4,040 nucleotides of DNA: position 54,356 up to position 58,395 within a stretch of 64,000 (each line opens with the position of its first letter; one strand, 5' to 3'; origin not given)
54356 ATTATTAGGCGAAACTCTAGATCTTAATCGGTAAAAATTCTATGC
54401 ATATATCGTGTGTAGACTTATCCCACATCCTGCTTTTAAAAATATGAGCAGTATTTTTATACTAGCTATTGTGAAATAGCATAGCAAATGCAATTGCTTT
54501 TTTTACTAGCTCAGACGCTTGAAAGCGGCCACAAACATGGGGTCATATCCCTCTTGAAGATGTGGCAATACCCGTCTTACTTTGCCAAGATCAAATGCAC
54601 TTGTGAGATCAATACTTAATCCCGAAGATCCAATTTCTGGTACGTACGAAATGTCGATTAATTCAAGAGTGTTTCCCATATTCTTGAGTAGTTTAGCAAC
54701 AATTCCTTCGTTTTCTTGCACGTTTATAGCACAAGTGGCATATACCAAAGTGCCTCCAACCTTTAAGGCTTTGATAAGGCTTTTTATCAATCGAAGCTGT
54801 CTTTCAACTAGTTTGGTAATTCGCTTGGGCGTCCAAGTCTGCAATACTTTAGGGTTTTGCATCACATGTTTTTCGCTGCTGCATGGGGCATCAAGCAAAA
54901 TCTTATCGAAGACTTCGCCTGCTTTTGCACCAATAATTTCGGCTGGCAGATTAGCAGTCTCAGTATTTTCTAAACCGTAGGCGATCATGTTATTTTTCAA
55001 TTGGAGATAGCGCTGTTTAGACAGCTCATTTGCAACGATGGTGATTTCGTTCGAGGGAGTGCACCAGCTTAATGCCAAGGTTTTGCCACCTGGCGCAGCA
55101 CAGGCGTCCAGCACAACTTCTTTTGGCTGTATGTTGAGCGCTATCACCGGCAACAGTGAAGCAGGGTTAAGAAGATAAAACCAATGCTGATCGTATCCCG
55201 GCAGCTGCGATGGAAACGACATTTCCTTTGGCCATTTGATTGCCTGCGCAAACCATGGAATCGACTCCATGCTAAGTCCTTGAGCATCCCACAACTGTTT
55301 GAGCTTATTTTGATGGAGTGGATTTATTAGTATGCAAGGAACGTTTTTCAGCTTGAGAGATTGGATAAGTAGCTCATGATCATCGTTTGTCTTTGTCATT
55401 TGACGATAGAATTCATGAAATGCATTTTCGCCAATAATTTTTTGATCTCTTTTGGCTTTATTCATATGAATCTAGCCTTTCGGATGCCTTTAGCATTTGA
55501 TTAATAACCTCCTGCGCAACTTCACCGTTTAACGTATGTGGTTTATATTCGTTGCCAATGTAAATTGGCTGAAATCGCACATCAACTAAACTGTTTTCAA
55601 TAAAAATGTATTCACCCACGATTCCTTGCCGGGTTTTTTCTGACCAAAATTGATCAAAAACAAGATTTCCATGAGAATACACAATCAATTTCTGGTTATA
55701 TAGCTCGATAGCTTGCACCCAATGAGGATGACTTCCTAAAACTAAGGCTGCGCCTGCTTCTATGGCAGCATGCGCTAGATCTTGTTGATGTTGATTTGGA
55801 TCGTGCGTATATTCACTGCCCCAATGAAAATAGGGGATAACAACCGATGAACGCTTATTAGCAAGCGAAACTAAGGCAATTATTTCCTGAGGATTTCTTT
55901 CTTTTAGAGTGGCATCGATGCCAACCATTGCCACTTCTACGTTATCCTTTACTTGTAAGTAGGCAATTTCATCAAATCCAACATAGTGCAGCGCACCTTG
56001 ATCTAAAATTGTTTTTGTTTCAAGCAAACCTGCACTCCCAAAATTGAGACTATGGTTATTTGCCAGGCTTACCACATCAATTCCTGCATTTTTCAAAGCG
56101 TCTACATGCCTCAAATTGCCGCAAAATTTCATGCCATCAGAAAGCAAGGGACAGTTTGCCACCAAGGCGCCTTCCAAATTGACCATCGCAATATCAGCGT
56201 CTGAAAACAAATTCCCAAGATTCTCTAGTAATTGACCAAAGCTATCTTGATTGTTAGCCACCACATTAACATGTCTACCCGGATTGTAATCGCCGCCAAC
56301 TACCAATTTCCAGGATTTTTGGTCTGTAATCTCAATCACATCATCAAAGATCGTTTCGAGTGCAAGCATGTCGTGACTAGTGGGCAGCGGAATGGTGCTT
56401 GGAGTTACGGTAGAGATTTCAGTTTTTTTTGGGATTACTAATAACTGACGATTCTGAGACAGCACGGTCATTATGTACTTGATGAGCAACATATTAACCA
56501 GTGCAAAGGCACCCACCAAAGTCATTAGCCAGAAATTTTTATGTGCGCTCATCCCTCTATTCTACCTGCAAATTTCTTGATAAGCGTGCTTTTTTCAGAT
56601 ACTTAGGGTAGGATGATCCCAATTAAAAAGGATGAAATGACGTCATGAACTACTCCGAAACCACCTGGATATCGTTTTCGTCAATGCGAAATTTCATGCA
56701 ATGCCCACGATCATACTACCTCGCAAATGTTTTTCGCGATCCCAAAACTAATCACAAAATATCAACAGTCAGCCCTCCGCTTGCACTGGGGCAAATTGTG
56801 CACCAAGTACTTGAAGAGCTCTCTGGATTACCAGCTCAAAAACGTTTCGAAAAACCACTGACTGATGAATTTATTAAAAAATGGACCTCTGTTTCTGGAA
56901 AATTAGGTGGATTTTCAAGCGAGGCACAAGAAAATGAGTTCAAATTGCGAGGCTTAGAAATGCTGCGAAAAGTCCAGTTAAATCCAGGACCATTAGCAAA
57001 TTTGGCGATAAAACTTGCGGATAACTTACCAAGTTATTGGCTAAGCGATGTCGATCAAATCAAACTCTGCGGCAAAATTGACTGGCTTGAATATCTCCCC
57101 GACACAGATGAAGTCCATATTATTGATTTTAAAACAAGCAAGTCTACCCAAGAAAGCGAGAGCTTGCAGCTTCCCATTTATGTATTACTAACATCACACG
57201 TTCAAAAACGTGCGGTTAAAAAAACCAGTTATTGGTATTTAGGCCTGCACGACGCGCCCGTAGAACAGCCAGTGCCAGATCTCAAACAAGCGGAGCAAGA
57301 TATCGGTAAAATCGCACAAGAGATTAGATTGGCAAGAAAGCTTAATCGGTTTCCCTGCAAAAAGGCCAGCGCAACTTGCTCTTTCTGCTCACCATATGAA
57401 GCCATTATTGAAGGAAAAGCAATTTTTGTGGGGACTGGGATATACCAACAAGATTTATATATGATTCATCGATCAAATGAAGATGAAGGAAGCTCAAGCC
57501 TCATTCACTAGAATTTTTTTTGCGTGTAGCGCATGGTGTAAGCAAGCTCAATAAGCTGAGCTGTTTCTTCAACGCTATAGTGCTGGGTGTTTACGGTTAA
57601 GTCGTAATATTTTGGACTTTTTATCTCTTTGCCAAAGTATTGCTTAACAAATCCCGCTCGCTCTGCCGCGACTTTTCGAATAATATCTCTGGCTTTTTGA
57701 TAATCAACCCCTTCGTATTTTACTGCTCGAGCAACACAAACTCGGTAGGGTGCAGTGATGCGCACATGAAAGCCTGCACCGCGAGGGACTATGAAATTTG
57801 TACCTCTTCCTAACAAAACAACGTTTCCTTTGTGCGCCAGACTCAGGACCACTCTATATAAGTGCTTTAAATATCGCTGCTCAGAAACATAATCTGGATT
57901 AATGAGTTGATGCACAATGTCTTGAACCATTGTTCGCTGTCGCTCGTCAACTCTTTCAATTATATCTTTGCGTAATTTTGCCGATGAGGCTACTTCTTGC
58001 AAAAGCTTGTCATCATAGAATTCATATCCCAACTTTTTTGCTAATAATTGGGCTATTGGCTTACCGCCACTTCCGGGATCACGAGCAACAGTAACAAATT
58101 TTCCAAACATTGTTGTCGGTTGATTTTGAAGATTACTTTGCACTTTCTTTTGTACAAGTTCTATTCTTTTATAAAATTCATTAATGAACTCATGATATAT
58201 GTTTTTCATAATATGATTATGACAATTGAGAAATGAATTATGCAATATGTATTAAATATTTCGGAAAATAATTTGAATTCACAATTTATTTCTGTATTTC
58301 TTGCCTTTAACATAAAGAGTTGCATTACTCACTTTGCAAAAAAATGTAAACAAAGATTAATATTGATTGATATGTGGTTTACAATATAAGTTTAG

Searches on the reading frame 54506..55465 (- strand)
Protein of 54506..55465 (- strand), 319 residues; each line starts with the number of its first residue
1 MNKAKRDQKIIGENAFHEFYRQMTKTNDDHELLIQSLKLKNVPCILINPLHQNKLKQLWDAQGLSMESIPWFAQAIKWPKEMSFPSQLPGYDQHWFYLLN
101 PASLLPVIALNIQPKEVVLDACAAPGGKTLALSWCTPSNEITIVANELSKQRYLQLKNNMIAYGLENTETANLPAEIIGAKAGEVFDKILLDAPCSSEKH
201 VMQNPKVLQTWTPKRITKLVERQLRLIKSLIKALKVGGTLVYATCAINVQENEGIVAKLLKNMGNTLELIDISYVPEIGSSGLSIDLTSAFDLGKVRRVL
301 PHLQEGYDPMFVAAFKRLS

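Call 54: search_protein_families(library=pfam, proteins=[window:54506-55465:-], max_evalue=0.001)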
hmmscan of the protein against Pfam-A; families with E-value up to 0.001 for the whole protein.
window:54506-55465:- (319 aa): 2 families
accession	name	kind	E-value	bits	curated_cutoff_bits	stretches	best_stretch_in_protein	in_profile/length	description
PF01189.24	Methyltr_RsmB-F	-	1.8e-42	145.7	27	1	108-316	2-199/199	16S rRNA methyltransferase RsmB/F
PF01728.25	FtsJ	-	0.0002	21.8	24.1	1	112-257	19-150/181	FtsJ-like methyltransferase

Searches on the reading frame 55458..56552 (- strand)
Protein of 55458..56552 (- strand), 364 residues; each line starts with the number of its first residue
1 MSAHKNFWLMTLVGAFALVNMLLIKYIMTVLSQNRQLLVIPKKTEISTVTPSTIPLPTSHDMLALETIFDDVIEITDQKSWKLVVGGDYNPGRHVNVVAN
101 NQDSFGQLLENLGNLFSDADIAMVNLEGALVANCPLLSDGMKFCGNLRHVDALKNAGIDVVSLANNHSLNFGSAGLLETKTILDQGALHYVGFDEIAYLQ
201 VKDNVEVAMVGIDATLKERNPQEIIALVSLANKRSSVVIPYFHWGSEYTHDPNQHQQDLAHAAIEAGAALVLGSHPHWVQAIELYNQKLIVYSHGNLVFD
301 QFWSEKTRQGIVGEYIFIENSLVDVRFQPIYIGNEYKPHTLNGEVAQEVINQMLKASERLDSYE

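Call 54: search_protein_families(library=pfam, proteins=[window:55458-56552:-], max_evalue=0.001)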
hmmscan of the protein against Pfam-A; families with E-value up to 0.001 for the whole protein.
window:55458-56552:- (364 aa): 1 family
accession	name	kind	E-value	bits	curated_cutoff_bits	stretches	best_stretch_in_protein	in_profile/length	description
PF09587.15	PGA_cap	-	1.9e-50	172.2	27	1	82-301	1-255/255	Bacterial capsule synthesis protein PGA_cap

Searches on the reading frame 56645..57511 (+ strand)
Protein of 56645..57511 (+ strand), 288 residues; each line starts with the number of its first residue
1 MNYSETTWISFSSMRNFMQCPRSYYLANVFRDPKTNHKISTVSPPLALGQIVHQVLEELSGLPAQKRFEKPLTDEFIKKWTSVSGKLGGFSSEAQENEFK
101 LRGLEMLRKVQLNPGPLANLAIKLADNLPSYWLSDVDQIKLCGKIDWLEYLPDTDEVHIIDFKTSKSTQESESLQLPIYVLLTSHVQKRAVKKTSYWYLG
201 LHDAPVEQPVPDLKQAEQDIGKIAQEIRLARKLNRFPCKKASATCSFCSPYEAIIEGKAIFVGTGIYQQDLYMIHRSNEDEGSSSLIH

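Call 54: search_protein_families(library=pfam, proteins=[window:56645-57511:+], max_evalue=0.001)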
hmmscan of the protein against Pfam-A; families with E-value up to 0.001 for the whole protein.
window:56645-57511:+ (288 aa): 3 families
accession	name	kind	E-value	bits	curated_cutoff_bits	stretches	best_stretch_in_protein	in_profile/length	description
PF12705.13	PDDEXK_1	-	5.8e-24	85.8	22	1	9-249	2-241/247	PD-(D/E)XK nuclease superfamily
PF01930.23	Cas_Cas4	-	1.5e-05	25.5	22.7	1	143-252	54-156/160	Domain of unknown function DUF83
PF08696.17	Dna2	-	0.00051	20.3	22.4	1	9-80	56-118/204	DNA replication factor Dna2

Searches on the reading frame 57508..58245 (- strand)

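Call 54: search_protein_families(library=pfam, proteins=[window:57508-58245:-], max_evalue=0.001)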
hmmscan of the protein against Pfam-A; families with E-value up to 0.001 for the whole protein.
window:57508-58245:- (245 aa): 1 family
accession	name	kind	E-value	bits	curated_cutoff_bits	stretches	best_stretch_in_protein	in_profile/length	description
PF13189.12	Cytidylate_kin2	-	1.5e-40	139.7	28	1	51-222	2-176/176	Cytidylate kinase-like family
